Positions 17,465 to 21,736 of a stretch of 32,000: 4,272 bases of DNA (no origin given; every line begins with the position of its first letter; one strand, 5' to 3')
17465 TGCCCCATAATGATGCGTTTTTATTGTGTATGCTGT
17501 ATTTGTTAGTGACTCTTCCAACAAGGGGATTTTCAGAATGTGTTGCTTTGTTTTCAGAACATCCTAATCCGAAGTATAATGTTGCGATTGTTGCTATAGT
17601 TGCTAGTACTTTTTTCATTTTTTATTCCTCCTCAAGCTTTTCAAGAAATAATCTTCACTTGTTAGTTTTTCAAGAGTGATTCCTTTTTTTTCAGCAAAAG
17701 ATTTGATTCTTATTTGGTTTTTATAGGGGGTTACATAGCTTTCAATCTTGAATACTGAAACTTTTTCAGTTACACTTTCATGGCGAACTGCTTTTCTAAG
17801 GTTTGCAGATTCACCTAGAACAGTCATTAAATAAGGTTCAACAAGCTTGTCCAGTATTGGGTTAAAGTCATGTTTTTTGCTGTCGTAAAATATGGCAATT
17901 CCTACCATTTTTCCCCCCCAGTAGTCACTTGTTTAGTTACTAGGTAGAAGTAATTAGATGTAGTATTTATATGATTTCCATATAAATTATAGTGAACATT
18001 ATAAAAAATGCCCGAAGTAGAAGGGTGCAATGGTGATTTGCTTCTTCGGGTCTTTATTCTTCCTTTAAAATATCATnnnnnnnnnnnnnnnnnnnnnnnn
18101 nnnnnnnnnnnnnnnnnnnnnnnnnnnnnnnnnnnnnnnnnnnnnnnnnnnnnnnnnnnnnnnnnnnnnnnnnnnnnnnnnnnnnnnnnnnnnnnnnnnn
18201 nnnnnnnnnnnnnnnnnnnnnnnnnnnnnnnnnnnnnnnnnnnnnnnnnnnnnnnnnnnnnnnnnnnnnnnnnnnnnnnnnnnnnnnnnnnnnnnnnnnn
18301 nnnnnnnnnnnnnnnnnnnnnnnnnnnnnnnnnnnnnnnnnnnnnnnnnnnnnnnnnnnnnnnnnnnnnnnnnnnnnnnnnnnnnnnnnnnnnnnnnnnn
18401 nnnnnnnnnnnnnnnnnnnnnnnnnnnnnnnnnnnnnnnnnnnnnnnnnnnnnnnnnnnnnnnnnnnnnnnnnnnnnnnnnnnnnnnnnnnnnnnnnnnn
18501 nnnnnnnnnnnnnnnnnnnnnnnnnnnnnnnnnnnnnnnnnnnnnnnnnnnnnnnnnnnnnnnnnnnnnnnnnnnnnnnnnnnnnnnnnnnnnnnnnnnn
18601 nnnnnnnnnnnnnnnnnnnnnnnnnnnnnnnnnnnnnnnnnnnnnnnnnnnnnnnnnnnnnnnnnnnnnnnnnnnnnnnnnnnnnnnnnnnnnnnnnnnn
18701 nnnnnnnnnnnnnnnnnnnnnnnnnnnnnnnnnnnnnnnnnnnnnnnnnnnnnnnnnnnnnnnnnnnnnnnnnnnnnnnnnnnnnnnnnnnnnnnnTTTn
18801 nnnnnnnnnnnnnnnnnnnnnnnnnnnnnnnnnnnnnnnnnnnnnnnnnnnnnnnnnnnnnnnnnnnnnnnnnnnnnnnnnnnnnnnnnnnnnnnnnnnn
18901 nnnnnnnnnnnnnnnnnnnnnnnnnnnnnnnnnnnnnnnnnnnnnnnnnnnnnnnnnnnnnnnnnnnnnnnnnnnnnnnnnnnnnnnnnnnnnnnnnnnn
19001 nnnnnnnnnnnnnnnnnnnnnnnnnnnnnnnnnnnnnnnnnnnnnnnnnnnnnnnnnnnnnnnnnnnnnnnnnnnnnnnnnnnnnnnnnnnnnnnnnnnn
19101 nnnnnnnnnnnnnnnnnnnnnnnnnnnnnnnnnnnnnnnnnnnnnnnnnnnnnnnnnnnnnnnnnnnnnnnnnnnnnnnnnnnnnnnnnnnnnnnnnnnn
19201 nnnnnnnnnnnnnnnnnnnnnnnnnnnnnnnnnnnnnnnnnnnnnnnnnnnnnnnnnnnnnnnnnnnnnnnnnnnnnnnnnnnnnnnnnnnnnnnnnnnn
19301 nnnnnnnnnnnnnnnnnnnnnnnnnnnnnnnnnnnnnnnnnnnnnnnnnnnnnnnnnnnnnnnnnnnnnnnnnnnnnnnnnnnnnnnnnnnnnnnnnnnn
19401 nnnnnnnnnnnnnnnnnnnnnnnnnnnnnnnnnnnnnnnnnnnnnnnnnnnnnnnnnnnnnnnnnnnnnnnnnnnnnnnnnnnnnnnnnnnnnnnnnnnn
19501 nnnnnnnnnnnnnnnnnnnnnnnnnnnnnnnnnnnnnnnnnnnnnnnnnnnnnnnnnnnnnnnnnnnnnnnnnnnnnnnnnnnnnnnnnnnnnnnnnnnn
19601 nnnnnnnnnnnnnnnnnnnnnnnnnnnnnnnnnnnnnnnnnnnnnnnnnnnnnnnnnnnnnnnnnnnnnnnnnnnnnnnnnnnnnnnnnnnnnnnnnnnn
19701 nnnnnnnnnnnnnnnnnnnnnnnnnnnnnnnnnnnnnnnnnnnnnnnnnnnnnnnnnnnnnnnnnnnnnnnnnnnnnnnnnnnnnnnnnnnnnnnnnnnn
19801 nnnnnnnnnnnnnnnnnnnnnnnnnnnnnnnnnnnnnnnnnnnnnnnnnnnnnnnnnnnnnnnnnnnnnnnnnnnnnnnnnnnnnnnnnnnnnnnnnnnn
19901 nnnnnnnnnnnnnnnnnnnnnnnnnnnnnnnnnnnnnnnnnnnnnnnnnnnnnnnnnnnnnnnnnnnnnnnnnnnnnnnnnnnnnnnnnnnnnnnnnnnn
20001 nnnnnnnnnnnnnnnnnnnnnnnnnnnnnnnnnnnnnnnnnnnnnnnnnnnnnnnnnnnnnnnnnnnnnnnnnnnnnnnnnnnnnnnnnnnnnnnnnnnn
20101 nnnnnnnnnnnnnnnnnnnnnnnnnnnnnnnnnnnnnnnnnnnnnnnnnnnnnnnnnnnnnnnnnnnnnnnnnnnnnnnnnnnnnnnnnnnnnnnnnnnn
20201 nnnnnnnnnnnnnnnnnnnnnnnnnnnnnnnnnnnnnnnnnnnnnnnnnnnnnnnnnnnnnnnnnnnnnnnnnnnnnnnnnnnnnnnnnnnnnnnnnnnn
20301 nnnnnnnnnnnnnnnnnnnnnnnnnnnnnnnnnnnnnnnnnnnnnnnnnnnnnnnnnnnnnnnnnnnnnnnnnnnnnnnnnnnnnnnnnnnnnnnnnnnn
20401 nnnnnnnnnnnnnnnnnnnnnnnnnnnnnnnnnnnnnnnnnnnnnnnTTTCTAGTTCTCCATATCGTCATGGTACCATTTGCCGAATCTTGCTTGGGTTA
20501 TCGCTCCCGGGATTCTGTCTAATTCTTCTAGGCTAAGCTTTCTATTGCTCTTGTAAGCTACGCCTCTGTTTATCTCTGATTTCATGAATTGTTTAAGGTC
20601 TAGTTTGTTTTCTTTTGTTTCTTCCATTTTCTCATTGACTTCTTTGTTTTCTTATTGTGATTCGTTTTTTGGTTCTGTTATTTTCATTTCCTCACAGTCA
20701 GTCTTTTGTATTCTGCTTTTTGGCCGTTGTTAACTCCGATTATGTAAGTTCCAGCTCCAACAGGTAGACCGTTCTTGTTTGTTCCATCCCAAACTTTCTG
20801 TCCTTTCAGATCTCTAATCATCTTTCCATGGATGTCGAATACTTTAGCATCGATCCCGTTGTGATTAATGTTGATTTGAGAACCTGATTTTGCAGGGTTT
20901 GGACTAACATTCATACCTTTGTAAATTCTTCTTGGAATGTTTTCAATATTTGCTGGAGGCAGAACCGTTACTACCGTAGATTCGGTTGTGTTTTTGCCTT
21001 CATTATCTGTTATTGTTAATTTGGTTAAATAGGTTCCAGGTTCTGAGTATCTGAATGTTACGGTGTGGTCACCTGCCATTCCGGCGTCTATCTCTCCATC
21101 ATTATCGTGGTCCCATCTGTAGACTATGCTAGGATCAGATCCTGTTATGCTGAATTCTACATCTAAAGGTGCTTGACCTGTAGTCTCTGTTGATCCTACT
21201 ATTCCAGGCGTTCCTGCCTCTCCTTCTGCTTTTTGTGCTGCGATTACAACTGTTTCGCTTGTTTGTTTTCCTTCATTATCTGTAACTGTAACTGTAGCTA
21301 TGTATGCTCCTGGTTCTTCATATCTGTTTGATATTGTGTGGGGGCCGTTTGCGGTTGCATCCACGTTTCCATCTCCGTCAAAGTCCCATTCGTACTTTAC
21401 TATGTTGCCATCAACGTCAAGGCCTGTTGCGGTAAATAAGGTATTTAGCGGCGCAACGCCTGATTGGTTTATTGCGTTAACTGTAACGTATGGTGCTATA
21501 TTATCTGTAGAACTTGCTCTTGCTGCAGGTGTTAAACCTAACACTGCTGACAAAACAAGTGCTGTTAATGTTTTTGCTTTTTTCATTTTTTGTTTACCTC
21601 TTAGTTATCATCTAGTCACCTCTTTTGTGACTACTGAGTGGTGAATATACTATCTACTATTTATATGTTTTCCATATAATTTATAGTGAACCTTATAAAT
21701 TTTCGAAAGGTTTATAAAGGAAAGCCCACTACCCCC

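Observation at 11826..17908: Operon A: 12 translationally coupled genes mixing small cytoplasmic proteins, lipoproteins, a secreted paralog family and a beta-barrel-like protein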

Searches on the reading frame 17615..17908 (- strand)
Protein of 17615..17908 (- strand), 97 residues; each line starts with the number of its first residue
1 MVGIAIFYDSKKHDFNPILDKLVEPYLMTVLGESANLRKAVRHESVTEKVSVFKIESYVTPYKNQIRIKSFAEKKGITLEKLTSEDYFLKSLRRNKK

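Call 6: search_protein_families(library=pfam, max_evalue=0.1, proteins=[window:17615-17908:-])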
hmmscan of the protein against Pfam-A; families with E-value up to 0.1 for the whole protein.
window:17615-17908:- (97 aa): 0 families

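Call 7: search_protein_families(library=phrogs, max_evalue=0.1, proteins=[window:17615-17908:-])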
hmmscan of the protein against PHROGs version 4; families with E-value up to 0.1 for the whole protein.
window:17615-17908:- (97 aa): 1 family
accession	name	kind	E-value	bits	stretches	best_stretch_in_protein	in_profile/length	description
phrog_13321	-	unknown function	0.038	14.1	1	10-75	210-277/307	-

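Call 14: find_encoding_contigs(protein=window:17615-17908:-, flank=10000, max_places=10)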
Protein window:17615-17908:- (97 aa): 1 contig read that carries it; 1 place shown.
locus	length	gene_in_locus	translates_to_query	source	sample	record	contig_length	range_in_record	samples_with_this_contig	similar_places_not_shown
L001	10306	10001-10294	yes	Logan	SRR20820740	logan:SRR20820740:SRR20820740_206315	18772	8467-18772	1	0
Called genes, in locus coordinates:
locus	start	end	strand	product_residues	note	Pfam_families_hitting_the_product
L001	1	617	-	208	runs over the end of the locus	-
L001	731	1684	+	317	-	PF08501:Shikimate_dh_N, PF01488:Shikimate_DH (weak)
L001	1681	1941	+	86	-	-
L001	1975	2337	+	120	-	-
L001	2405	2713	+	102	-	-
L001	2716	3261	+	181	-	-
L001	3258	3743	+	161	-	-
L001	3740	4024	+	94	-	-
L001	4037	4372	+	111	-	-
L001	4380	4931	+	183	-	-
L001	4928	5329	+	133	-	-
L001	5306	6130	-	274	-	-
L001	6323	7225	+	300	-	PF18911:PKD_4, PF00801:PKD, PF22352:K319L-like_PKD (weak), PF00801:PKD, PF18911:PKD_4, PF18962:Por_Secre_tail (weak)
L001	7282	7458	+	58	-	-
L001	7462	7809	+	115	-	-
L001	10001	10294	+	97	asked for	-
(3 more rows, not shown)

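Call 36: search_protein_families(library=padloc, max_evalue=0.01, proteins=[window:17615-17908:-])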
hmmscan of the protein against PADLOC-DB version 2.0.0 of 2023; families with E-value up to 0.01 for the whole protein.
window:17615-17908:- (97 aa): 0 families

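Call 48: find_homologous_proteins(query=A4, max_evalue=1)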
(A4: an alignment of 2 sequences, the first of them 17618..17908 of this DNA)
Query A4 (2 sequences) (97 aa, profile of the alignment): 2 proteins with E <= 1 among 38 candidates.
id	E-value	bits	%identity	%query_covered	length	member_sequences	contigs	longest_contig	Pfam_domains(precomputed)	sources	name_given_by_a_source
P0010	1.1e-46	175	100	100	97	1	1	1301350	-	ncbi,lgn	-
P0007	2.5e-39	151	26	95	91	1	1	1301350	-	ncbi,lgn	-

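Call 59: search_solved_structures(query=A4, max_evalue=10)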
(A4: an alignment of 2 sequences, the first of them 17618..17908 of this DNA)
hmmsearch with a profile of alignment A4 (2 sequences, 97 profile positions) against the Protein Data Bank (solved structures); distinct sequences matched with E-value up to 10: 2.
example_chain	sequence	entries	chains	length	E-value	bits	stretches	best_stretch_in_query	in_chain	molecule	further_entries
1zbh_A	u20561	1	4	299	0.43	14.3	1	42-84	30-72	3'-5' exonuclease ERI1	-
1zbu_A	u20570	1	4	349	0.5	14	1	42-84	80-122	3'-5' exonuclease ERI1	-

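Call 63: predict_structure(alignment_id=A4)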
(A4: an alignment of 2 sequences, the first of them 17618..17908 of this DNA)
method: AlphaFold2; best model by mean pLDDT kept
length: 97 residues; sequences in the alignment: 2
mean_pLDDT: 78.6   pTM: 0.71
mean pLDDT of the five models: 78.6, 69.6, 67.1, 65.1, 64.9
residues with pLDDT >= 90: 11; 70-90: 67; 50-70: 16; < 50: 3
segments of 3 or more residues with pLDDT < 50: 95-97
pLDDT, mean of each block of 10 residues (from residue 1): 81 85 80 65 89 79 75 84 84 57
secondary structure, 60 per line:
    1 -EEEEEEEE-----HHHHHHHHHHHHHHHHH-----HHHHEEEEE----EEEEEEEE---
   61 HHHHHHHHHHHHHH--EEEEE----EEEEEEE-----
elements in order: E2-9 H15-31 H37-40 E41-45 E50-57 H61-74 E77-81 E86-92

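Call 67: fold_search(model_id=the predicted structure, library=pdb)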
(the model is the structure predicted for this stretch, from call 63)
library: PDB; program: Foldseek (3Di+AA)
matches with E <= 10: 355; with E <= 0.001: 2
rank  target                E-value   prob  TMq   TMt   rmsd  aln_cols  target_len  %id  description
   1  9f1b_BU               5.6e-04  1.00  0.42  0.41   6.4       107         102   17  Mammalian ternary complex of a translating 80S ribosome, NAC and NatA/E (released 2024-08-21)
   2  9ndp_U                7.8e-04  0.99  0.38  0.36   7.7       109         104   17  Structure of stalled ribosome and nascent chain in complex with NMT2 and NAC (released 2025-09-10)
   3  6zj3_Lj               1.3e-03  0.99  0.40  0.40   5.3        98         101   19  Cryo-EM structure of the highly atypical cytoplasmic ribosome of Euglena gracilis (released 2020-10-07)
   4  7z3o_LU               1.9e-03  0.99  0.42  0.40   5.7       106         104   14  Cryo-EM structure of the ribosome-associated RAC complex on the 80S ribosome - RAC-2 conformation (released 2023-04-12)
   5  7pwg_U                2.0e-03  0.98  0.42  0.42   5.3       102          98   18  Cryo-EM structure of large subunit of Giardia lamblia ribosome at 2.7 A resolution (released 2022-04-20)
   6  8rl2_LU               2.4e-03  0.97  0.41  0.39   6.7       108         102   16  Human pre-60S - State 5 (released 2025-01-15)
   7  8ovj_U                2.4e-03  0.96  0.38  0.36   6.2        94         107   18  CRYO-EM STRUCTURE OF LEISHMANIA MAJOR 80S RIBOSOME : PARENTAL STRAIN (released 2024-05-08)
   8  7pwo_U2               2.6e-03  0.98  0.43  0.42   5.2       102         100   15  Cryo-EM structure of Giardia lamblia ribosome at 2.75 A resolution (released 2022-04-20)
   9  9y4g_CU               2.6e-03  0.90  0.34  0.32   8.2       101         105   15  Structure of tuco-tuco ribosome (rotated, tRNAs, and mRNA) (released 2026-02-18)
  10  8hfr_UF               2.8e-03  0.98  0.41  0.37   5.3       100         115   17  NPC-trapped pre-60S particle (released 2023-04-12)
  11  8a3w_U                2.9e-03  0.98  0.42  0.38   5.0        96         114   18  CRYO-EM STRUCTURE OF LEISHMANIA MAJOR 80S RIBOSOME : WILD TYPE (released 2023-12-20)
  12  7o7y_BU               3.2e-03  0.99  0.47  0.47   4.6        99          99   17  Rabbit 80S ribosome stalled close to the mutated SARS-CoV-2 slippery site by a pseudoknot (high resolution) (released 2021-06-02)
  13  7z3n_LU               3.2e-03  0.98  0.42  0.41   5.6       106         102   14  Cryo-EM structure of the ribosome-associated RAC complex on the 80S ribosome - RAC-1 conformation (released 2023-04-12)
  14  8fkz_LF               3.2e-03  0.97  0.42  0.41   6.1       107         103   16  Human nucleolar pre-60S ribosomal subunit (State G) (released 2023-07-12)
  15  4v6w_CU               3.2e-03  0.97  0.42  0.38   5.9       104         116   16  Structure of the D. melanogaster 80S ribosome (released 2014-07-09)
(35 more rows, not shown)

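Call 70: fold_search(model_id=the predicted structure, library=viral)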
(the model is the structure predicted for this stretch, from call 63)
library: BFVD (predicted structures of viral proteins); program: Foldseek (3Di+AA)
matches with E <= 10: 446; with E <= 0.001: 0
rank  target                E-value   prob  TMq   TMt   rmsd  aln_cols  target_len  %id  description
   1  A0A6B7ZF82            1.5e-02  0.82  0.36  0.34   5.5        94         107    8  Uncharacterized protein [Klebsiella phage N1M2]
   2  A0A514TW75            2.2e-02  0.82  0.36  0.34   6.6        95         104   14  Uncharacterized protein [Aeromonas phage D6]
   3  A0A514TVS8            2.2e-02  0.66  0.34  0.36   8.1        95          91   13  Uncharacterized protein [Aeromonas phage D3]
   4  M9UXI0                2.6e-02  0.92  0.45  0.55   4.1        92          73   14  Uncharacterized protein [Escherichia phage Lw1]
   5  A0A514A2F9            3.2e-02  0.60  0.35  0.34   8.3       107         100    6  Uncharacterized protein [Vibrio phage USC-1]
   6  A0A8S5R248            3.7e-02  0.63  0.39  0.38   5.5       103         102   14  Uncharacterized protein [Microviridae sp. ctatW3]
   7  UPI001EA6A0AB         6.6e-02  0.51  0.33  0.32   6.9        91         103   15  (no name look-up for this kind of identifier)
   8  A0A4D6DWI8            7.1e-02  0.72  0.44  0.40   5.2       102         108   10  Uncharacterized protein [Edwardsiella phage pEt-SU]
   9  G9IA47                7.1e-02  0.54  0.37  0.35   5.6        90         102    7  (no name in the UniProt tables at hand)
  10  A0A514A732            8.1e-02  0.84  0.45  0.56   4.0        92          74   13  (no name in the UniProt tables at hand)
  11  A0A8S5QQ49            9.9e-02  0.69  0.46  0.49   5.1        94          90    6  Uncharacterized protein [Siphoviridae sp. ctgBD49]
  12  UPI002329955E         1.4e-01  0.51  0.39  0.38   5.0        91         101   10  (no name look-up for this kind of identifier)
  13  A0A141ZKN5            1.6e-01  0.69  0.48  0.18   3.9        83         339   10  (no name in the UniProt tables at hand)
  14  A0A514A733            2.2e-01  0.30  0.37  0.40   5.6        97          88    5  (no name in the UniProt tables at hand)
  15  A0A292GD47            3.0e-01  0.15  0.30  0.31  10.7       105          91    6  (no name in the UniProt tables at hand)
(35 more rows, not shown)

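Call 93: search_protein_families(library=ncbifam, max_evalue=0.1, proteins=[window:17615-17908:-])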
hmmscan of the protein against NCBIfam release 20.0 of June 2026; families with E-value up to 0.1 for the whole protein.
window:17615-17908:- (97 aa): 0 families

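Call 103: find_related_loci(query=A4, collection=viral_contigs, flank=5000)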
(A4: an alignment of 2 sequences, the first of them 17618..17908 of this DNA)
Query A4 (97 aa) in viral_contigs; peptide patterns used: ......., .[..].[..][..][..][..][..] (x = any residue, [..] = any of these).
165 stretches matched a pattern, but none encodes a relative of the query by tblastn (E <= 1e-3).

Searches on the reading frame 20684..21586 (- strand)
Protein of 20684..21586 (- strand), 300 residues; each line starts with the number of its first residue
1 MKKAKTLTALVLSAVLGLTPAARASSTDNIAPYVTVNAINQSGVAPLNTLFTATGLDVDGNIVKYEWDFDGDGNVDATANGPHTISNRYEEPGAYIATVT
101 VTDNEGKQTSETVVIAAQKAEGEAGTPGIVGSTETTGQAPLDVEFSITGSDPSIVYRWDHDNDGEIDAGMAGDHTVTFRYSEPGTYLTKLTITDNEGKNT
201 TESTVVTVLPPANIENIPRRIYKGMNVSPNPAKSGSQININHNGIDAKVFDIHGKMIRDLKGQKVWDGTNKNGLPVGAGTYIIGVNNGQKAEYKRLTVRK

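Call 8: search_protein_families(library=pfam, max_evalue=0.01, proteins=[window:20684-21586:-])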
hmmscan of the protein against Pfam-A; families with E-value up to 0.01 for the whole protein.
window:20684-21586:- (300 aa): 10 families
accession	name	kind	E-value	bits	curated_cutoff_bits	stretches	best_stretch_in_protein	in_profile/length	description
PF18911.6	PKD_4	-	8.4e-21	74.3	27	2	32-113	4-81/85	PKD domain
PF00801.26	PKD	-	1.4e-20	73.4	23.5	2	35-115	3-79/80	PKD domain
PF22352.2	K319L-like_PKD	-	1.9e-12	47.5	27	2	52-115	17-82/84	K319L-like, PKD domain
PF18962.6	Por_Secre_tail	-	1.3e-06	29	27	1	228-298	2-75/75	Secretion system C-terminal sorting domain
PF07495.19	Y_Y_Y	-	5.8e-05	23.3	26.6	0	148-207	4-61/65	Y_Y_Y domain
PF13585.12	CHU_C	-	0.0015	19.1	27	0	242-294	26-81/86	CHU_C Type IX secretion signal domain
PF24107.1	DUF7382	-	0.002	18.4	27.4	0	91-139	16-62/65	Domain of unknown function (DUF7382)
PF19077.6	Big_13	-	0.0034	18.3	27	0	57-112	37-94/102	Bacterial Ig-like domain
PF05345.18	He_PIG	-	0.0039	18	24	0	89-115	67-93/96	Putative Ig domain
PF06832.18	BiPBP_C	-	0.0041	17.4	26.8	0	139-201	31-87/90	Penicillin-Binding Protein C-terminus Family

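Call 26: search_protein_families(library=ncbifam, max_evalue=0.001, proteins=[window:20684-21586:-])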
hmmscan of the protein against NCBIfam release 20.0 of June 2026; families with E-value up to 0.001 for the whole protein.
window:20684-21586:- (300 aa): 4 families
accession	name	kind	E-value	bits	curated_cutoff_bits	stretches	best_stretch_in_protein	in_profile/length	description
TIGR00864.1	PCC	subfamily_domain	1.6e-09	34.8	1861.4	2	144-214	180-251/2700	polycystin cation channel protein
TIGR04183.1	Por_Secre_tail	domain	3.9e-09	36.4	23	1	227-298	1-71/72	T9SS type A sorting domain-containing protein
NF058578.1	CPR_pilus_PamR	equivalog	3.3e-05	22.9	300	0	71-115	188-236/297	pilus system RbmA-like protein PamR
NF033707.1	T9SS_sortase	equivalog_domain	0.00028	18.6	420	1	168-285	948-1075/1095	type IX secretion system sortase PorU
